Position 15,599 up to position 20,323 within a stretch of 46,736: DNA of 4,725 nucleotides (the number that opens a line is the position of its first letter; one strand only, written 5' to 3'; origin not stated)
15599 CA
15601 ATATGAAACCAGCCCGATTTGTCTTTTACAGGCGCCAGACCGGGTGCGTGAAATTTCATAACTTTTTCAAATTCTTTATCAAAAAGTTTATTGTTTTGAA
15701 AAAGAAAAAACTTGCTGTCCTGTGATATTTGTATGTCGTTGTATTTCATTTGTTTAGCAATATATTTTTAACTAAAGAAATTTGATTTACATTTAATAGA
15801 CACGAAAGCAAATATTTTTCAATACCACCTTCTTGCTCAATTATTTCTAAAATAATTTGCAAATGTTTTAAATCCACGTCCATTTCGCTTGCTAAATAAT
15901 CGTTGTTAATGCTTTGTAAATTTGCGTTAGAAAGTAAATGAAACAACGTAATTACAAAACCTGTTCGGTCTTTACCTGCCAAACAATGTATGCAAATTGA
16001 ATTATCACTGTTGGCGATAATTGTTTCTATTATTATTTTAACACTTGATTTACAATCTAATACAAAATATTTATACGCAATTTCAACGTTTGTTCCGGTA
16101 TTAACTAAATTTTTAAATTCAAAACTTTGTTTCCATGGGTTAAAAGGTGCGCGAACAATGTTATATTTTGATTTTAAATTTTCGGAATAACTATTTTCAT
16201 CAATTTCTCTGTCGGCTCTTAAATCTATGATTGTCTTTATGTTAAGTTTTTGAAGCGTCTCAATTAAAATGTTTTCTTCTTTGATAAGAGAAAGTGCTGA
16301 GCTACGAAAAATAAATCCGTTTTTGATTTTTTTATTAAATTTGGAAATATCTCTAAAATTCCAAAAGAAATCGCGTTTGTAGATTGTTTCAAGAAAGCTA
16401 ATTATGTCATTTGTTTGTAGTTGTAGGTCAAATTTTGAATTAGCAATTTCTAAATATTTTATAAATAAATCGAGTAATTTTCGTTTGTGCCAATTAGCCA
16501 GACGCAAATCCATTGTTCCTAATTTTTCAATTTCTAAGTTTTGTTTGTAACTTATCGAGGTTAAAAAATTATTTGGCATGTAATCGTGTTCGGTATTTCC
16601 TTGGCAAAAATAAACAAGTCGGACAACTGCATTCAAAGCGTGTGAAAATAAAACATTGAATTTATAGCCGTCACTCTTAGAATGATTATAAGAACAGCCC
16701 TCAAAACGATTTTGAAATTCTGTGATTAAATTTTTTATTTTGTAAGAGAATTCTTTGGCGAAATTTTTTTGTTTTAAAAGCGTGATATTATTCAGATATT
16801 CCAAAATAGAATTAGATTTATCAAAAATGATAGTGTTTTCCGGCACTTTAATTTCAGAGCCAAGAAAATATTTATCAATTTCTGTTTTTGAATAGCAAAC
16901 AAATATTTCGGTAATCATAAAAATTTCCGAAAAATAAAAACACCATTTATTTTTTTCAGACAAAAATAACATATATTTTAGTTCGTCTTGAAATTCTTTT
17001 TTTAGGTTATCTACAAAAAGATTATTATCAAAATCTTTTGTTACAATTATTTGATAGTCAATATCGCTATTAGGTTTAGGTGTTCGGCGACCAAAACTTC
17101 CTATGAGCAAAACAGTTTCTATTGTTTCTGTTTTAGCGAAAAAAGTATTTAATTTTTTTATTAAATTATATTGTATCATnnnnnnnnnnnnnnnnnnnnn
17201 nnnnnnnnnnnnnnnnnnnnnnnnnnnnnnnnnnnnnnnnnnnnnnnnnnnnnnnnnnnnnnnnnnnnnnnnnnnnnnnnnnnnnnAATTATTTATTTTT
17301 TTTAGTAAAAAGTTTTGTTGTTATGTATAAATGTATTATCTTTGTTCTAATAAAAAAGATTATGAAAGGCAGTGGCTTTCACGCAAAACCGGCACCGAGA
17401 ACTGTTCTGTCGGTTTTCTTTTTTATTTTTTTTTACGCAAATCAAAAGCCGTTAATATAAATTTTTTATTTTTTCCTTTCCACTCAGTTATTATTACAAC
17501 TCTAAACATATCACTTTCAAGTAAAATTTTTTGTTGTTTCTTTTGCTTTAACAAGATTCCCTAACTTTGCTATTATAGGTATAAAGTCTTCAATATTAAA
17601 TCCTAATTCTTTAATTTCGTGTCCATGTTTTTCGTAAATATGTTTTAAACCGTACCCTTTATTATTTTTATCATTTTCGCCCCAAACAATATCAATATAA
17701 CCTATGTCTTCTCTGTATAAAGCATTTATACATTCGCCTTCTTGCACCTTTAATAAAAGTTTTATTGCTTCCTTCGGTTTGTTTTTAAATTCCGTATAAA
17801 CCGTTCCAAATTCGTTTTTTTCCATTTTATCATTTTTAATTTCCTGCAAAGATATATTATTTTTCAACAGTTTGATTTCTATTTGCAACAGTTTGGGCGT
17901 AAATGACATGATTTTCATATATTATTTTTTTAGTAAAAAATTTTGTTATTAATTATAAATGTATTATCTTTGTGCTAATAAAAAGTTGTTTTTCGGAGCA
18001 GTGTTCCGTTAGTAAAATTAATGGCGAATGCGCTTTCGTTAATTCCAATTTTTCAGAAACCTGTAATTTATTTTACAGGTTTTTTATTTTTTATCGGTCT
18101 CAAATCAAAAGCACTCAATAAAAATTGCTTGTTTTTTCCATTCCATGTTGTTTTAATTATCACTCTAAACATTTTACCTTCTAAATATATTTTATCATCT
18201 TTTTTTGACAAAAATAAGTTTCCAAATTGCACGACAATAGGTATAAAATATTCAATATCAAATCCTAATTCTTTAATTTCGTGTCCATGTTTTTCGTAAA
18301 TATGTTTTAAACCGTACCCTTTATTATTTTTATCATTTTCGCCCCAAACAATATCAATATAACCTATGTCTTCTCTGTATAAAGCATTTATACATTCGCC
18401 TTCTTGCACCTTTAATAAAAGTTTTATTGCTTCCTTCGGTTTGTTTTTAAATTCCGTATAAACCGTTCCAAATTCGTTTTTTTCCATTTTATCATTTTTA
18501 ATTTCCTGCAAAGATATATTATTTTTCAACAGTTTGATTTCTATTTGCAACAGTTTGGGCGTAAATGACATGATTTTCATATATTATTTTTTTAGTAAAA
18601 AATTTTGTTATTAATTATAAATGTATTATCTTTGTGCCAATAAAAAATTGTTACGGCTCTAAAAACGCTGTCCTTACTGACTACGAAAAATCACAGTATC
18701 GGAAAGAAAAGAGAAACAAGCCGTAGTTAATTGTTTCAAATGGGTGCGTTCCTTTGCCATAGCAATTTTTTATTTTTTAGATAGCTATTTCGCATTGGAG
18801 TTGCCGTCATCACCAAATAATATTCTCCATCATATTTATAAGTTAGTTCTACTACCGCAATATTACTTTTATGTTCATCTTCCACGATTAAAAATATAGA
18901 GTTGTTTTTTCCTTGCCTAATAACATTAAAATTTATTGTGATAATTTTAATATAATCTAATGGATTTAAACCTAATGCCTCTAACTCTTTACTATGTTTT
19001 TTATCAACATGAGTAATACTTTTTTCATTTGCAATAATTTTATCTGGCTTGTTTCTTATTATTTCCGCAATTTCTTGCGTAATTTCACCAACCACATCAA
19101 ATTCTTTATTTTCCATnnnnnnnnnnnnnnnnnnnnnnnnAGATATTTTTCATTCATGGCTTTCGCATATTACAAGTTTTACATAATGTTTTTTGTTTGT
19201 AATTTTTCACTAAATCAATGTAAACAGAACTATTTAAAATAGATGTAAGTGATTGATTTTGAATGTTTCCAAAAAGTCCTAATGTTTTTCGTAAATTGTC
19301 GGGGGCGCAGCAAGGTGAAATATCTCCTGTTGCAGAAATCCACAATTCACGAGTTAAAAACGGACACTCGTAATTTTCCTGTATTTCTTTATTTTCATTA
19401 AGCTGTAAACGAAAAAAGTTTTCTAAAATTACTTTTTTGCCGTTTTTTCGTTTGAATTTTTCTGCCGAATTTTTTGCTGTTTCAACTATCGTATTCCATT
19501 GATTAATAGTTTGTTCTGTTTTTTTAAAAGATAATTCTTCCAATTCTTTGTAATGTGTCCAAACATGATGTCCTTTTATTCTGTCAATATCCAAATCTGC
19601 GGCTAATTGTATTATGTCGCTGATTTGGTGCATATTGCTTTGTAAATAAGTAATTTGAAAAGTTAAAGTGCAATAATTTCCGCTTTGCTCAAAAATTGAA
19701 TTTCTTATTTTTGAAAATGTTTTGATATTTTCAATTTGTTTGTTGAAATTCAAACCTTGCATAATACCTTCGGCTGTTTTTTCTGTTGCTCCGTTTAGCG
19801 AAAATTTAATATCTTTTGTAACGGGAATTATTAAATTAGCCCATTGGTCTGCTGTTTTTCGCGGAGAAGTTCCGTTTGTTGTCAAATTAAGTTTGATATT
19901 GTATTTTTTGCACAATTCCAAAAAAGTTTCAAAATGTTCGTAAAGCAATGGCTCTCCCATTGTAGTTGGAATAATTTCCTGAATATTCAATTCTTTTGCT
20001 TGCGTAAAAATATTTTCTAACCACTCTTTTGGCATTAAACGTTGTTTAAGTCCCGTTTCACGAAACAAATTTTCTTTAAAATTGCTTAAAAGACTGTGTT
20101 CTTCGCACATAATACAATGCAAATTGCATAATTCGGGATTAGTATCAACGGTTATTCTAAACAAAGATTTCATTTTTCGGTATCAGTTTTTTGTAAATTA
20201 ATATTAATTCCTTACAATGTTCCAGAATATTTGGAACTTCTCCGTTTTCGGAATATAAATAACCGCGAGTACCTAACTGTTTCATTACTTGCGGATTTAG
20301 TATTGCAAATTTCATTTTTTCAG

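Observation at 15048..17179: Nucleotidyltransferase/Cys-phosphatase fusion translationally coupled to a cytoplasmic WG-repeat protein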

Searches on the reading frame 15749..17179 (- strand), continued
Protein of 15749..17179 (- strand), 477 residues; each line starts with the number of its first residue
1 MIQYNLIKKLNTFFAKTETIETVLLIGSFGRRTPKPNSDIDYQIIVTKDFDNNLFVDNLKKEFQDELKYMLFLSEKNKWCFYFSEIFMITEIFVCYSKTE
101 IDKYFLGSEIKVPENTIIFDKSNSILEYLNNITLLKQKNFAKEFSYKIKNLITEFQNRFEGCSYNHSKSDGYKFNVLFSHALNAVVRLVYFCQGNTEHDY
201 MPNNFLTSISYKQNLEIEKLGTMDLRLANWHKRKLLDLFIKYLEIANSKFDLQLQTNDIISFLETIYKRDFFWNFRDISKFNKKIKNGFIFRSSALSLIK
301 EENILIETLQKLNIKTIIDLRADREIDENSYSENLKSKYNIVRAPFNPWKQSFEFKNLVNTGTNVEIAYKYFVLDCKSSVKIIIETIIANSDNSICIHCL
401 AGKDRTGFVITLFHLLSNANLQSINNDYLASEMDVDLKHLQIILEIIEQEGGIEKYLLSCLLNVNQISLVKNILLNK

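Call 76: search_protein_representatives(protein=window:15749-17179:-)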
Query: 477 residues. Proteins with E-value up to 0.001 (for the whole library): 1728; up to 1e-10: 241; up to 1e-30: 90. The best 150 are listed.
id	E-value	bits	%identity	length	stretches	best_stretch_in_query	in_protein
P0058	2.7e-133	461.6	49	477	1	5-471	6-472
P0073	3.4e-109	382.2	41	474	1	2-471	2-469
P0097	2.6e-104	366.1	40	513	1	4-462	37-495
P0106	6.4e-103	361.5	43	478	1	2-476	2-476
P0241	4.3e-96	339.0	54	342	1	148-474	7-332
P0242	1.8e-91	323.7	44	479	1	2-475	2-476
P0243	3.3e-89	316.3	45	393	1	90-472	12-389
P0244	2.7e-85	303.4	38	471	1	1-474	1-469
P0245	4.7e-85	302.6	58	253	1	223-472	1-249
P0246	1.0e-84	301.5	38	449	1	38-470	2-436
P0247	2.1e-82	293.8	38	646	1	3-476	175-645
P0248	9.3e-82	291.7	39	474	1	12-469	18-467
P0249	2.7e-81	290.2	36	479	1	8-467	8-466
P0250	3.3e-80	286.6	40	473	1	1-474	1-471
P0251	4.1e-79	283.0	57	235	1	177-409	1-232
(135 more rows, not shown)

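Call 78: search_protein_families(library=pfam, proteins=[L017:1061-1600:+], max_evalue=0.01)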
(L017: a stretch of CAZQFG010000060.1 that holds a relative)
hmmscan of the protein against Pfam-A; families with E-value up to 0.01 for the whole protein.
L017:1061-1600:+ (180 aa): 1 family
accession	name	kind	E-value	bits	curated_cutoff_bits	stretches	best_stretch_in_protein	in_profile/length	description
PF13671.12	AAA_33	-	2.4e-06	28.4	27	1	10-115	2-118/143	AAA domain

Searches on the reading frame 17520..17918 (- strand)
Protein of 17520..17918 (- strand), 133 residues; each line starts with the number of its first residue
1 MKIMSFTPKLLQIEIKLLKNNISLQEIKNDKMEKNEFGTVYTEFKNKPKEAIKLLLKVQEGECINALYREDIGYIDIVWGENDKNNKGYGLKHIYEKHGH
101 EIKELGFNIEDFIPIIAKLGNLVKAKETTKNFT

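Call 17: search_protein_families(library=pfam, proteins=[window:17520-17918:-], max_evalue=0.01)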
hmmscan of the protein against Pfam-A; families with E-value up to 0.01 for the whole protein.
window:17520-17918:- (133 aa): 1 family
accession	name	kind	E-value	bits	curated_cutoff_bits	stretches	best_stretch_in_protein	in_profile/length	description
PF18809.6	PBECR1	-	3.5e-12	47.2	27.6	1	66-129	1-66/104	phage-Barnase-EndoU-ColicinE5/D-RelE like nuclease1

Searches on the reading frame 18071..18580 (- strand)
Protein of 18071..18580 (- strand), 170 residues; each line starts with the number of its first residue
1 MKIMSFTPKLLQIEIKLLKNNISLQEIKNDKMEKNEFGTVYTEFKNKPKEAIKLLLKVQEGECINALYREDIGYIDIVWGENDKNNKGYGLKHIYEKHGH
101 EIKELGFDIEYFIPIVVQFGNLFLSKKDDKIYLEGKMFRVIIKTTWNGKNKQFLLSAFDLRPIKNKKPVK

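Call 17: search_protein_families(library=pfam, proteins=[window:18071-18580:-], max_evalue=0.01)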
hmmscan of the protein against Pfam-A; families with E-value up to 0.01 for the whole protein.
window:18071-18580:- (170 aa): 1 family
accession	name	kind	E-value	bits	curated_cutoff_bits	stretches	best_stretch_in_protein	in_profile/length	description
PF18809.6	PBECR1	-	5.7e-15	56.1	27.6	1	66-159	1-99/104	phage-Barnase-EndoU-ColicinE5/D-RelE like nuclease1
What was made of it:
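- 17517..19140 (-): Lineage-specific insertion that splits the operon. It holds two PBECR1 nuclease-family genes (17517-17918, 18068-18580) and a related 134-aa gene (18736-19140). Pfam PBECR1 (call 17).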

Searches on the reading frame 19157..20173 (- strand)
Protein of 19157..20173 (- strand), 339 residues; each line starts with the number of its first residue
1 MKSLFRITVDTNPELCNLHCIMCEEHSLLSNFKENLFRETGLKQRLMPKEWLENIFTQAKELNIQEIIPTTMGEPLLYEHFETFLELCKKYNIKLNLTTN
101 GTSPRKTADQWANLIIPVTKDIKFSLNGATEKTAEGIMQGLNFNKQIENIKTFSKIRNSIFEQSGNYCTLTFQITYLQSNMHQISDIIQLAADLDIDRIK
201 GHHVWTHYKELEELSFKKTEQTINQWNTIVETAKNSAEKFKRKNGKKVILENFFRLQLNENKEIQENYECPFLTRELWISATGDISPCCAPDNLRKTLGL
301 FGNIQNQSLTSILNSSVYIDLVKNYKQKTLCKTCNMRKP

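Call 17: search_protein_families(library=pfam, proteins=[window:19157-20173:-], max_evalue=0.01)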
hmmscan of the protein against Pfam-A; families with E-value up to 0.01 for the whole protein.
window:19157-20173:- (339 aa): 2 families
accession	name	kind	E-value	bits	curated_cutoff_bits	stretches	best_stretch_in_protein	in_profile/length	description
PF13186.11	SPASM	-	3.8e-12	46.7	21.5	1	270-335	1-67/67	Iron-sulfur cluster-binding domain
PF04055.27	Radical_SAM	-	2.5e-11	44.4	29.5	1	16-156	7-139/166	Radical SAM superfamily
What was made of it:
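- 19154..20173 (-): Radical SAM/SPASM enzyme (339 aa), upstream core gene of the operon. Pfam Radical_SAM + SPASM (call 17).
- On RiPP biosynthetic gene cluster with a radical SAM/SPASM maturase: Pfam Radical_SAM (44.4 bits) and SPASM (46.7 bits) in 19154-20173 (call 17).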

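Call 21: search_protein_families(library=ncbifam, proteins=[window:19157-20173:-], max_evalue=0.001)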
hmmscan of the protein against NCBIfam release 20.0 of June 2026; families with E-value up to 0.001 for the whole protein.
window:19157-20173:- (339 aa): 18 families
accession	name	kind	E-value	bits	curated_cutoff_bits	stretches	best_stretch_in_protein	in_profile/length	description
TIGR04317.1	W_rSAM_matur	equivalog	2e-22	79.8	380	1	15-337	13-316/349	tungsten cofactor oxidoreductase radical SAM maturase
NF033640.1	N_Twi_rSAM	subfamily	4.6e-15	55.6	170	1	14-249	119-356/398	twitch domain-containing radical SAM protein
TIGR02109.1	PQQ_syn_pqqE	equivalog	8.1e-12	44.7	381.35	1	43-338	34-306/358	pyrroloquinoline quinone biosynthesis protein PqqE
TIGR04311.1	rSAM_Geo_metal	subfamily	5e-10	39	400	1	14-235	11-220/423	radical SAM/SPASM family putative metalloenzyme maturase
TIGR04251.1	SCM_rSAM_ScmF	equivalog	1.7e-09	37.6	400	1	14-337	12-314/353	SynChlorMet cassette radical SAM/SPASM protein ScmF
TIGR04054.1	rSAM_NirJ1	equivalog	7.5e-09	34.7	650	1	14-204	44-210/387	putative heme d1 biosynthesis radical SAM protein NirJ1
TIGR02668.1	moaA_archaeal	equivalog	1.3e-08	34.2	325.25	1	6-298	13-276/303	GTP 3',8-cyclase MoaA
TIGR02666.1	moaA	equivalog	1.5e-08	34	284.05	1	14-214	18-216/336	GTP 3',8-cyclase MoaA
NF001199.0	PRK00164.2-1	equivalog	3.4e-08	33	231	1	5-317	14-298/308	GTP 3',8-cyclase MoaA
NF045574.1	sacti_mat_StsB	exception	3.7e-07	29.3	625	1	39-323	118-370/466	StsB family radical SAM/SPASM domain sactipeptide maturase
TIGR02495.1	NrdG2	equivalog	1.1e-05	24.8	131.15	1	16-127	26-126/193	anaerobic ribonucleoside-triphosphate reductase activating protein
NF041298.1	rSAM_mat_DynA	equivalog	7.2e-05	21.9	450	1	15-336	10-313/356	dynobactin maturation radical SAM/SPASM protein DynA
TIGR03962.1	mycofact_rSAM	equivalog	9.9e-05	21.7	265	1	56-194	50-176/339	mycofactocin radical SAM maturase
TIGR04250.1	SCM_rSAM_ScmE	equivalog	0.00032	19.7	400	1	15-155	12-139/358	SynChlorMet cassette radical SAM/SPASM protein ScmE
TIGR04038.1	tatD_link_rSAM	subfamily_domain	0.00042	20.2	129.7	1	15-156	17-152/192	TatD family nuclease-associated radical SAM protein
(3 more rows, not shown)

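Call 40: search_solved_structures(query=window:19157-20173:-, max_evalue=0.01)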
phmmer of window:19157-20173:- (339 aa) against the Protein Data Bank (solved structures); distinct sequences matched with E-value up to 0.01: 1.
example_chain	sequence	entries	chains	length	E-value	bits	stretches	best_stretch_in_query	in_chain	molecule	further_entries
5v1q_A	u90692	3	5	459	0.0018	20.9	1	48-297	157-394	Radical SAM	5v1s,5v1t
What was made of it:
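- The closest rSAM matches, all far below threshold, include peptide maturases (PqqE, SuiB) (calls 21, 40).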
